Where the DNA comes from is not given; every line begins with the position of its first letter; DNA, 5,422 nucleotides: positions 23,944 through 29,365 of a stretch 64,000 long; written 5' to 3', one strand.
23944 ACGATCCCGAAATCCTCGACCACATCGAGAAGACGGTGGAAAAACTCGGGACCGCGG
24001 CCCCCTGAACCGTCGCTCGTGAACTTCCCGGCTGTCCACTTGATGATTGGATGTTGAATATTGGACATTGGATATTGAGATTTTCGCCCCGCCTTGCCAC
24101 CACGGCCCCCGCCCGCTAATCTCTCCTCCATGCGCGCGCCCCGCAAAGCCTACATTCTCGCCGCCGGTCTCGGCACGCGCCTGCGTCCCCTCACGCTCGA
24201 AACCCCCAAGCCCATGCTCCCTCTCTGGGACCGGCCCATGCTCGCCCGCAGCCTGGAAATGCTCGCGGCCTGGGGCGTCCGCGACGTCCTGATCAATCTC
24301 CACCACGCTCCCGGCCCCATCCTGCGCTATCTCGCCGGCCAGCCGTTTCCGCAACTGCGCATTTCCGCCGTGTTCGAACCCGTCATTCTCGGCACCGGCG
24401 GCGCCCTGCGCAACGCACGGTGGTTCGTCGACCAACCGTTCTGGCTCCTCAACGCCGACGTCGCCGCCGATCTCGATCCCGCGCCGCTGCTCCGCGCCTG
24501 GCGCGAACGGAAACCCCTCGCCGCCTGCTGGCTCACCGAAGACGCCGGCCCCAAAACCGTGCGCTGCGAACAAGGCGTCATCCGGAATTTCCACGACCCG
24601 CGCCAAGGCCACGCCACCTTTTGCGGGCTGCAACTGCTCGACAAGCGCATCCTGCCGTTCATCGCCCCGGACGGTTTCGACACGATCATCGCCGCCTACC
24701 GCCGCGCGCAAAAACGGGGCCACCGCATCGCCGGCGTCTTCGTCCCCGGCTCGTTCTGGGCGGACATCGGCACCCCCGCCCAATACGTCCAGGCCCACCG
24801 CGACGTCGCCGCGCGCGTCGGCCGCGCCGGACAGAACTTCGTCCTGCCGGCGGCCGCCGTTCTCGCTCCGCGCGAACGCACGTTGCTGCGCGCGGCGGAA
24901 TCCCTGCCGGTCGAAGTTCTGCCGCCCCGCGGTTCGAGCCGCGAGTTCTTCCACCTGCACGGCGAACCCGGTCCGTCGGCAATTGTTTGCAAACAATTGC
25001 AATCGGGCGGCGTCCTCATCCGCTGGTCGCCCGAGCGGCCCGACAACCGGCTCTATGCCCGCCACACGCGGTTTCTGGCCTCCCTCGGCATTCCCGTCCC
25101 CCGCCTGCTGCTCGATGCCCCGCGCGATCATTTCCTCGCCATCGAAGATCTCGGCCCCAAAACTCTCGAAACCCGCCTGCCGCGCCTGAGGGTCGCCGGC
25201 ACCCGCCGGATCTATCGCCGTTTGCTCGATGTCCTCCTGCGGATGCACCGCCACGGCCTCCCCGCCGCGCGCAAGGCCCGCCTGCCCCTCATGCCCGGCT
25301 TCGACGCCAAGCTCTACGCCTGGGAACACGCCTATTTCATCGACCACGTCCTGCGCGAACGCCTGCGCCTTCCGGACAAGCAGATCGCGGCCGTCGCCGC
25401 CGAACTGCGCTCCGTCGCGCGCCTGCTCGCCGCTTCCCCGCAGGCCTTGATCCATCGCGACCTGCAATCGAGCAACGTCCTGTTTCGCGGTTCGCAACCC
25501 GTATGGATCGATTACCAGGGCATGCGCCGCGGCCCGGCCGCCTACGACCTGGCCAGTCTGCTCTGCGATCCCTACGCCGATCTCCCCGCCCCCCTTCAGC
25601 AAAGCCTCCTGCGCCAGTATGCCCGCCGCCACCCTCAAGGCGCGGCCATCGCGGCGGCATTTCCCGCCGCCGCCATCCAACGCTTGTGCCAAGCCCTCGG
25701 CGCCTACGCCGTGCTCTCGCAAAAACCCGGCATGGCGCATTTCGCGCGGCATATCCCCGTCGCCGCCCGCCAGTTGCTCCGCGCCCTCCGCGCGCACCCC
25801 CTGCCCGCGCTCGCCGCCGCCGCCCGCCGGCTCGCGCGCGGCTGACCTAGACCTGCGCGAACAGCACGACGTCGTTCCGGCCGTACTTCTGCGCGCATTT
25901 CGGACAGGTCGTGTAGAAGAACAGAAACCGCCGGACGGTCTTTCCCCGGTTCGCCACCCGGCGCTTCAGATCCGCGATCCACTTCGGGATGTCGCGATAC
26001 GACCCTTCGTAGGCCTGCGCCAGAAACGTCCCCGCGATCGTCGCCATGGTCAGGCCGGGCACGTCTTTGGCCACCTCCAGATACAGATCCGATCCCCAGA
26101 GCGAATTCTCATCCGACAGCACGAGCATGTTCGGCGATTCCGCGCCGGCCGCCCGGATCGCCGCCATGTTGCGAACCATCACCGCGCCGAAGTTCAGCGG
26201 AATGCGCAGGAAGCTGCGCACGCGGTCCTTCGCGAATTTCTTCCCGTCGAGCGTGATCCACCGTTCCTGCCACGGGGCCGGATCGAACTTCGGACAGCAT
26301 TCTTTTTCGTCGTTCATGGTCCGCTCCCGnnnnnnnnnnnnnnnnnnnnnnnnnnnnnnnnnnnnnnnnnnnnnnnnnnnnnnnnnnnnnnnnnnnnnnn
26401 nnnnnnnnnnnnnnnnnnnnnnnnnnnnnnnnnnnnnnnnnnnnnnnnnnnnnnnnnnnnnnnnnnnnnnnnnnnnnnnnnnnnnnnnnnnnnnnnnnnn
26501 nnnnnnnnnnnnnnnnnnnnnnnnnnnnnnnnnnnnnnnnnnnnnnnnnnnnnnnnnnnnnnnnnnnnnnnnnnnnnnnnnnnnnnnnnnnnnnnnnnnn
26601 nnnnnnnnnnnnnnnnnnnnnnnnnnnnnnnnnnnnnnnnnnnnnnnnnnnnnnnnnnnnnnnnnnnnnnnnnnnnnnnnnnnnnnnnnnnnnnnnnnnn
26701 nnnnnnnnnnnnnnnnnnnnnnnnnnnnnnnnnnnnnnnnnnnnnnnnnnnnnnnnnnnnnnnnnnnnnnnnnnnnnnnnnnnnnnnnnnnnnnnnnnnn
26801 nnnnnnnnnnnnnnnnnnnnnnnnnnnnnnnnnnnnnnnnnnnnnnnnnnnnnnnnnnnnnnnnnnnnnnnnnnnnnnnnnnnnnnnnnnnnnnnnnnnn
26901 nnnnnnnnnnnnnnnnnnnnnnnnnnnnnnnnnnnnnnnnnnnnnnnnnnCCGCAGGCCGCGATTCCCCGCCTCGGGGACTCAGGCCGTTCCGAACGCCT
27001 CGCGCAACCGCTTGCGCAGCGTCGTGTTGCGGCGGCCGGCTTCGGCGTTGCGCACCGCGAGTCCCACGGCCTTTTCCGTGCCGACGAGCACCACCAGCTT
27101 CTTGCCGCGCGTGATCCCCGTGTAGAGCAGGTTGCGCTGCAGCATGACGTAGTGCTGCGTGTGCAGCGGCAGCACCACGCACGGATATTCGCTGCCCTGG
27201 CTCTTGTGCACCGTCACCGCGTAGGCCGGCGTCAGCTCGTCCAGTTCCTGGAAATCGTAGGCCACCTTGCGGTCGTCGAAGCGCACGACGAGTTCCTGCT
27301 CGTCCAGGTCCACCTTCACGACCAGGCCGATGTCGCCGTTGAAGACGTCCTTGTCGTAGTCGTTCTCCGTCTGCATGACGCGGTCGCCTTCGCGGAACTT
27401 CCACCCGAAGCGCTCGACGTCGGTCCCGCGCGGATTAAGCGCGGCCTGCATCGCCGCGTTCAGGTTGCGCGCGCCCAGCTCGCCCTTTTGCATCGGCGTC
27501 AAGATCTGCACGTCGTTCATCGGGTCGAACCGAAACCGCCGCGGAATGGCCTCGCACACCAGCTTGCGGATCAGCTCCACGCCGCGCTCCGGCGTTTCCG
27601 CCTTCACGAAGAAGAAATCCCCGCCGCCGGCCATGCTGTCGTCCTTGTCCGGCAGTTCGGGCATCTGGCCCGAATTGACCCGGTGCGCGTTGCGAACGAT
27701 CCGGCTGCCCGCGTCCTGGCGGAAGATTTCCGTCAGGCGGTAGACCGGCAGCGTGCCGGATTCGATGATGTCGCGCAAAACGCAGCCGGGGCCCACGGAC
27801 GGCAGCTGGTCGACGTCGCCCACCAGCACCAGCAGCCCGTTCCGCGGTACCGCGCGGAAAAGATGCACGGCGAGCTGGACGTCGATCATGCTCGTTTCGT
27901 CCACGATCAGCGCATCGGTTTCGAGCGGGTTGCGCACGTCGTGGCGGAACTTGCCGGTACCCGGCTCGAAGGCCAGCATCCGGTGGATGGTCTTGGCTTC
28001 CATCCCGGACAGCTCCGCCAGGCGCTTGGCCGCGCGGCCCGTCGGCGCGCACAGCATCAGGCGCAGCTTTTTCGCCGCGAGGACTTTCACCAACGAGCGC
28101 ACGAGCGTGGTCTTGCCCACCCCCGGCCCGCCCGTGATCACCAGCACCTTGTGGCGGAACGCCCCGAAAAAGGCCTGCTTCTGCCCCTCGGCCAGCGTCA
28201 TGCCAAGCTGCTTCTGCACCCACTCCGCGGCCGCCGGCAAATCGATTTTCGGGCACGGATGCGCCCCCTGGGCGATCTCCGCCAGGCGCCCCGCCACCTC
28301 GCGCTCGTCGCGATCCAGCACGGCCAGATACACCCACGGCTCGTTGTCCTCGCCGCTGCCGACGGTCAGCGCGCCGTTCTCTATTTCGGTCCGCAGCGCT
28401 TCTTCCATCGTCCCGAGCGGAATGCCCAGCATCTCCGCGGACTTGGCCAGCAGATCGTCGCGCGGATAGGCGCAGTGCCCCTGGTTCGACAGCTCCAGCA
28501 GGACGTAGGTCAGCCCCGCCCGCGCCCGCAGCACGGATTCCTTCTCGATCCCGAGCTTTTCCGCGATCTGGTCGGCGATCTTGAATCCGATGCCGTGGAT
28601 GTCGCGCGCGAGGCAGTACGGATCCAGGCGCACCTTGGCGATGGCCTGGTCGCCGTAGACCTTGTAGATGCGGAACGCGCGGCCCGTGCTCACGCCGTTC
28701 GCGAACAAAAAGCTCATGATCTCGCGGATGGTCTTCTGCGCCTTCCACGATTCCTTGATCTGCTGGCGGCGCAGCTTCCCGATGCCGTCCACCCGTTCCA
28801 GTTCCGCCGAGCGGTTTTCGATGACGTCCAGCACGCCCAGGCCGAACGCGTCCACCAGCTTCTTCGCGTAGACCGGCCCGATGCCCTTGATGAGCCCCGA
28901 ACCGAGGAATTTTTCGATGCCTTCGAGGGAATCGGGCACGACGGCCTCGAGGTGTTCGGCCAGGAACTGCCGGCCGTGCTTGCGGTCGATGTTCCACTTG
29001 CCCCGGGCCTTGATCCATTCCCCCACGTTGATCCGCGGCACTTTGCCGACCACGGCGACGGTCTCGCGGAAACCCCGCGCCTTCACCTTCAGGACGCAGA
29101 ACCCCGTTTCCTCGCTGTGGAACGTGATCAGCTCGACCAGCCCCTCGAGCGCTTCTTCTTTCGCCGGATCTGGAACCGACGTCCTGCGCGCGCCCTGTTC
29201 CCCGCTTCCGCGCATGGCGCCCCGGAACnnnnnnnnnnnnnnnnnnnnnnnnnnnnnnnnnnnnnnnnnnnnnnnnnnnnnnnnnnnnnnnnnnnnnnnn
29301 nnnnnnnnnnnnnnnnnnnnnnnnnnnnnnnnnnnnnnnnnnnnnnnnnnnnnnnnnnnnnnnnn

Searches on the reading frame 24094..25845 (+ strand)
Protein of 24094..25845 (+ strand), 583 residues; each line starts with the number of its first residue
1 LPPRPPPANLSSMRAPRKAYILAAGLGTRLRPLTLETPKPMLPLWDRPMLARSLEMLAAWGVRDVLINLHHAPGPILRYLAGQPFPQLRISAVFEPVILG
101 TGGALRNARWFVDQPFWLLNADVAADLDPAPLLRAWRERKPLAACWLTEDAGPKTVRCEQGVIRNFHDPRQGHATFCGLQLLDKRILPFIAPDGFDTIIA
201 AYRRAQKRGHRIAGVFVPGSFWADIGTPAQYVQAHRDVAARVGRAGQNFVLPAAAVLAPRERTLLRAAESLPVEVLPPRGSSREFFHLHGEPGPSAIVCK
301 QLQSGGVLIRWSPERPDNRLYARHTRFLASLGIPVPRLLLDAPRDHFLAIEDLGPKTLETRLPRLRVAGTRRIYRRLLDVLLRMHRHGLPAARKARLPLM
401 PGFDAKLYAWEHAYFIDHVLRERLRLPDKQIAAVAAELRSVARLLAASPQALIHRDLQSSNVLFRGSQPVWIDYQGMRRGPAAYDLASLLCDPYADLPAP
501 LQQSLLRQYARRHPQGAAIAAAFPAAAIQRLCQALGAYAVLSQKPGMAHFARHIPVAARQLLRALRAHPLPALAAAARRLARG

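Call 28: search_protein_families(library=pfam, proteins=[window:24094-25845:+], max_evalue=0.1)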
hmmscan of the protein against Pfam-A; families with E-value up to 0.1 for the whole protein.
window:24094-25845:+ (583 aa): 7 families
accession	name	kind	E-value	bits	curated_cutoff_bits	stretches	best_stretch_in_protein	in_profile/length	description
PF00483.29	NTP_transferase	-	1.4e-19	71.1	21.2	1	18-239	1-243/245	Nucleotidyl transferase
PF01636.29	APH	-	1.8e-19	70.9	23.2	1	315-512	34-228/239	Phosphotransferase enzyme family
PF12804.13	NTP_transf_3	-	6.5e-08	33.3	27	1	19-124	1-97/160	MobA-like NTP transferase domain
PF19974.5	TCAD9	-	3.1e-06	27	40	1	424-491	270-339/429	Ternary complex associated domain 9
PF04655.20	APH_6_hur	-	9.5e-06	25.6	27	1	443-542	151-244/252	Aminoglycoside/hydroxyurea antibiotic resistance kinase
PF07914.17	DUF1679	-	0.0019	17.6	24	1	438-491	257-315/414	Uncharacterized oxidoreductase dhs-27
PF02958.26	EcKL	-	0.027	14.3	22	1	448-509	213-281/294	Ecdysteroid kinase-like family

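Call 31: search_protein_families(library=ncbifam, proteins=[window:24094-25845:+], max_evalue=0.01)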
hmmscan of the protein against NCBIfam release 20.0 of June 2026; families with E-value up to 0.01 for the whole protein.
window:24094-25845:+ (583 aa): 24 families
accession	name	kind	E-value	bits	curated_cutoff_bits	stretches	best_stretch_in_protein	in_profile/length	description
NF045761.1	NAMPUrTaseMurU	equivalog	4.6e-25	88.8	250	1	18-234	2-223/226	N-acetylmuramate alpha-1-phosphate uridylyltransferase MurU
NF052502.1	man1P_GTase_Rv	exception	6.1e-21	74.7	440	1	19-255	3-254/352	mannose-1-phosphate guanylyltransferase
TIGR03992.1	Arch_glmU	subfamily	3.1e-18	65.9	292.1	1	18-129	2-113/393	bifunctional sugar-1-phosphate nucleotidylyltransferase/acetyltransferase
NF049965.1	GlMnHpPGnyltfHddC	equivalog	5.1e-15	55.7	300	1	18-128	2-111/221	D-glycero-D-manno-heptose 1-phosphate guanosyltransferase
NF041313.1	UDPGP_AglF_Halo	equivalog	1.7e-13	50.6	400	1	18-150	2-132/234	UTP--glucose-1-phosphate uridylyltransferase AglF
NF045697.1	MurNAcPUrMurU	equivalog_domain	9.2e-13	48.1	370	1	21-231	2-221/229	N-acetylmuramate alpha-1-phosphate uridylyltransferase MurU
NF045759.1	NamurgluKinAmgK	equivalog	1.2e-11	44.3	550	1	311-506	50-239/324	N-acetylmuramate/N-acetylglucosamine kinase AmgK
TIGR01208.1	rmlA_long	equivalog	1.2e-11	44.1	320.25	1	18-147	1-132/353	glucose-1-phosphate thymidylyltransferase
NF045698.1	MurGlcNAcKinAmgK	equivalog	3e-09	36.6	500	1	324-573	87-346/360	N-acetylmuramate/N-acetylglucosamine kinase AmgK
NF012024.0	PRK15480.1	equivalog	1.2e-08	34.5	588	1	17-75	4-62/292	glucose-1-phosphate thymidylyltransferase RfbA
TIGR01207.1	rmlA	equivalog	2.9e-08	33.2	360.65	1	19-73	2-56/286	glucose-1-phosphate thymidylyltransferase RfbA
TIGR02623.1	G1P_cyt_trans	equivalog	9.9e-08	31.7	300.25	1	18-71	2-55/255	glucose-1-phosphate cytidylyltransferase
TIGR01099.1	galU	equivalog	1.5e-07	31.3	326.8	1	17-70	2-55/261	UTP--glucose-1-phosphate uridylyltransferase GalU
NF041173.1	Sug_nt_acttase_Thmprot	equivalog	4.8e-07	29.1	600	1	18-125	2-108/405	bifunctional sugar-1-phosphate nucleotidylyltransferase/acetyltransferase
NF009928.0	PRK13389.1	equivalog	3.8e-06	26.3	548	1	17-71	9-63/302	UTP--glucose-1-phosphate uridylyltransferase GalU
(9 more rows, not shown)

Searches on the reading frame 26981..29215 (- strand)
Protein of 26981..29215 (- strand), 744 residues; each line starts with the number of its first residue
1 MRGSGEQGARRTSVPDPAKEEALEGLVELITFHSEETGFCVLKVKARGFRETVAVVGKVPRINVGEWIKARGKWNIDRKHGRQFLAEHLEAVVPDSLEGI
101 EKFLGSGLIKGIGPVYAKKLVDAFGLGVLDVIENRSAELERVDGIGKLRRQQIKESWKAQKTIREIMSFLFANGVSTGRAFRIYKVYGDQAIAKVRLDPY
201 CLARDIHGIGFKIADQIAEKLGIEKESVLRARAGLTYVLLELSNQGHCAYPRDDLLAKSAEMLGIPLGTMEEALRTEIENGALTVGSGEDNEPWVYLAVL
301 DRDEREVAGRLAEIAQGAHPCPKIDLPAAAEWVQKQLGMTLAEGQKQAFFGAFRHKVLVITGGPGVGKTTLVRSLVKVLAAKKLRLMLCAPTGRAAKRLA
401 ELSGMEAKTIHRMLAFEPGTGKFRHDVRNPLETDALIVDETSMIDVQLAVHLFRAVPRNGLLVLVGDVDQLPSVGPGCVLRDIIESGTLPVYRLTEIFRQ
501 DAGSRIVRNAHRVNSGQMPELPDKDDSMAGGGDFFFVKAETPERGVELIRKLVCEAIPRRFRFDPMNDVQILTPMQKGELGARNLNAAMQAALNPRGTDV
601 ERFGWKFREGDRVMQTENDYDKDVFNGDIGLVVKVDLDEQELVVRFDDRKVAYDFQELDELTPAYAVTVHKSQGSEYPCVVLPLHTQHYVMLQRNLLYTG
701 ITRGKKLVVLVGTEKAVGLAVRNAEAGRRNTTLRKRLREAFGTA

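Call 28: search_protein_families(library=pfam, proteins=[window:26981-29215:-], max_evalue=0.1)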
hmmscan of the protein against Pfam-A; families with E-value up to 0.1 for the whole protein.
window:26981-29215:- (744 aa): 40 families (the best 25 are shown)
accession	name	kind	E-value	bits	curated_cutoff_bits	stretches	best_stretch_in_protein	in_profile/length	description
PF13245.12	AAA_19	-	5.7e-43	146.8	25.1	1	345-476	1-134/134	AAA domain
PF13604.12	AAA_30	-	1.2e-36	126.7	27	1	341-519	2-174/191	AAA domain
PF14490.11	HHH_RecD2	-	6.7e-31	106.5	27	1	160-248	2-91/92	ATP-dependent RecD2 DNA helicase HHH domain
PF18335.7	SH3_13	-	1.4e-22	79.6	41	1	585-646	1-65/65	ATP-dependent RecD-like DNA helicase SH3 domain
PF23139.1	OB_YrrC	-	4.1e-21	75.1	27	1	21-94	2-76/76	ATP-dependent DNA helicase YrrC, OB-fold domain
PF13538.12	UvrD_C_2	-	1.1e-20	73.6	27.4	1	663-711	1-52/52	UvrD-like helicase C-terminal domain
PF01443.25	Viral_helicase1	-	7.1e-10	39.5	21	2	358-504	1-133/228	Viral superfamily 1 RNA helicase core domain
PF14520.12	HHH_5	-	1.6e-08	35.3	27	1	109-158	7-56/57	Helix-hairpin-helix domain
PF13086.12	AAA_11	-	4.2e-08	33.7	27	1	342-401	3-70/257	AAA domain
PF20720.3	nSTAND3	-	4.1e-05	23.8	27.2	1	354-386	16-48/155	Novel STAND NTPase 3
PF05127.21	NAT10_TcmA_helicase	-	0.00036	20.9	22.7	1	359-456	1-113/176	RNA cytidine acetyltransferase NAT10/TcmA, helicase domain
PF13401.12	AAA_22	-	0.00055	20.7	27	1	355-393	5-45/130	AAA domain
PF03266.21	NTPase_1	-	0.00086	19.6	23.9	1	358-384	2-28/168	NTPase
PF13191.12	AAA_16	-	0.001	20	32.6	1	356-382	25-51/167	AAA ATPase domain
PF05729.18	NACHT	-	0.0016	18.7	26.7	1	357-385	2-30/167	NACHT domain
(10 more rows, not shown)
